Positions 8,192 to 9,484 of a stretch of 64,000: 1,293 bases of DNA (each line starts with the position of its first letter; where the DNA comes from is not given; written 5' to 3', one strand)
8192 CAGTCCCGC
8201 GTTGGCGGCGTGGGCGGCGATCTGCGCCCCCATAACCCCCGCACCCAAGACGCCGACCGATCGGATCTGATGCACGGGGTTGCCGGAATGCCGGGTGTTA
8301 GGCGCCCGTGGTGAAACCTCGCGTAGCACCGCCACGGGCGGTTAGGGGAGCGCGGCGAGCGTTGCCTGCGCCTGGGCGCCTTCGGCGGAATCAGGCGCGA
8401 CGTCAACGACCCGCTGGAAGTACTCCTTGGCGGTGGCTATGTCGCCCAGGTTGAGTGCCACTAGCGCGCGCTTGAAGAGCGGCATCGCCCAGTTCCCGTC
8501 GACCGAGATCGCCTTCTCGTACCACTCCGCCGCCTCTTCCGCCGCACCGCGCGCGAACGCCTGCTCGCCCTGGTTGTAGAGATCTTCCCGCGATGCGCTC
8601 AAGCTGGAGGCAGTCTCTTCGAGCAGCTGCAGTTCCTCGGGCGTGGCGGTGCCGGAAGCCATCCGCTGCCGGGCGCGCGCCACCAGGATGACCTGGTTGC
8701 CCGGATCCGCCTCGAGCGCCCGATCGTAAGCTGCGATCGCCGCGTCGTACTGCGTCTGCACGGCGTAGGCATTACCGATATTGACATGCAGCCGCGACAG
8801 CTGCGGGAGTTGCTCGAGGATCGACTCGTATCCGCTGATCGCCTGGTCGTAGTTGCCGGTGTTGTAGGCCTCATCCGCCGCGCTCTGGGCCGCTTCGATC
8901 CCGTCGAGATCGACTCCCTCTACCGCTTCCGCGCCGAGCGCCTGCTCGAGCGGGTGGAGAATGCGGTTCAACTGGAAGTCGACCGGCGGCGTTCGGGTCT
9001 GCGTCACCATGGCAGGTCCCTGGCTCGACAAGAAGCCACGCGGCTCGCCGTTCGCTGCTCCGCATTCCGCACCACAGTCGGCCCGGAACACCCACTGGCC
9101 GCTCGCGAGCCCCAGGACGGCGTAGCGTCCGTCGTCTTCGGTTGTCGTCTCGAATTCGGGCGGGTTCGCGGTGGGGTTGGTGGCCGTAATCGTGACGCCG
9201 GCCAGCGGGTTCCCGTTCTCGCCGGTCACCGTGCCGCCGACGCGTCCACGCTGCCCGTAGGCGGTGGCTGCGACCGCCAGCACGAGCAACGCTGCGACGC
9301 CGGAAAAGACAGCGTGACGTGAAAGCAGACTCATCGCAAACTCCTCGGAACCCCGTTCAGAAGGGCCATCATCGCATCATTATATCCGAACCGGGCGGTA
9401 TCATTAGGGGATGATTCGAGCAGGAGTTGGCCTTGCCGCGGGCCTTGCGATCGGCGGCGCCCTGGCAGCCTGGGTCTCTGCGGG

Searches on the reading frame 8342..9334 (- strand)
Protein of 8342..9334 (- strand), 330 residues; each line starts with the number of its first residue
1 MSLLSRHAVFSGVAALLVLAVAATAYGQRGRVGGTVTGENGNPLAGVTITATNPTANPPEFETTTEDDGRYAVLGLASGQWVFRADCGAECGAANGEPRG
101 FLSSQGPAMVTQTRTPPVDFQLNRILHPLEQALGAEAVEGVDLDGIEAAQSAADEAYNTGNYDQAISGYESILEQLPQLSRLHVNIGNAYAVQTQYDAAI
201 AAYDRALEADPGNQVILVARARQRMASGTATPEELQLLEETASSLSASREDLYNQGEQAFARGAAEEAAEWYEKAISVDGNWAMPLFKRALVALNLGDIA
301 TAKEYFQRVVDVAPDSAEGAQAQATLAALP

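Call 13: search_protein_families(library=pfam, proteins=[window:8342-9334:-])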
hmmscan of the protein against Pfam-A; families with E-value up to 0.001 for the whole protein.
window:8342-9334:- (330 aa): 16 families
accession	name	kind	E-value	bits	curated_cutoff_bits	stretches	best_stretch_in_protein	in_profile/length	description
PF07719.23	TPR_2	-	3.7e-20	70.7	27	1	181-213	2-34/34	Tetratricopeptide repeat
PF00515.34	TPR_1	-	1.8e-18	65.9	27.8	1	181-213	2-34/34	Tetratricopeptide repeat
PF13181.12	TPR_8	-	3.6e-15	55.2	25.7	1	181-212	2-33/34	Tetratricopeptide repeat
PF13432.12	TPR_16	-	9.2e-12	45.6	32.7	1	152-213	3-64/65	Tetratricopeptide repeat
PF13174.12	TPR_6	-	1.3e-11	44.8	26.3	1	286-316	3-33/33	Tetratricopeptide repeat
PF13620.12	CarboxypepD_reg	-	3.7e-10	40.4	32.3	1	32-85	2-54/82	Carboxypeptidase regulatory-like domain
PF13428.12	TPR_14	-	5.8e-10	39.3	23.5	0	185-222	6-43/44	Tetratricopeptide repeat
PF13431.12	TPR_17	-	3.6e-09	36.6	24.4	0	272-303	2-33/34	Tetratricopeptide repeat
PF13424.12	TPR_12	-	5.6e-09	36.5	30.1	0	158-209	15-74/77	Tetratricopeptide repeat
PF13414.12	TPR_11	-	9.5e-09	35.3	26.8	0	187-211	1-25/42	TPR repeat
PF13371.12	TPR_9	-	4.6e-07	30.2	35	0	265-324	11-70/73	Tetratricopeptide repeat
PF13176.12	TPR_7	-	1.7e-06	28.1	27.9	0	183-213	2-34/36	Tetratricopeptide repeat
PF14559.12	TPR_19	-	1.9e-06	28.5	25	1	160-213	5-58/68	Tetratricopeptide repeat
PF23914.1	TPR_CcmH_CycH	-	6.4e-06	26.5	42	0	187-275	57-147/158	Cytochrome c-type biogenesis protein H TPR domain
PF24575.1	TPR_Slam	-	7.5e-05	23.5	35.2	0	152-199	53-100/104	Surface lipoprotein assembly modifier, N-terminal TPR repeats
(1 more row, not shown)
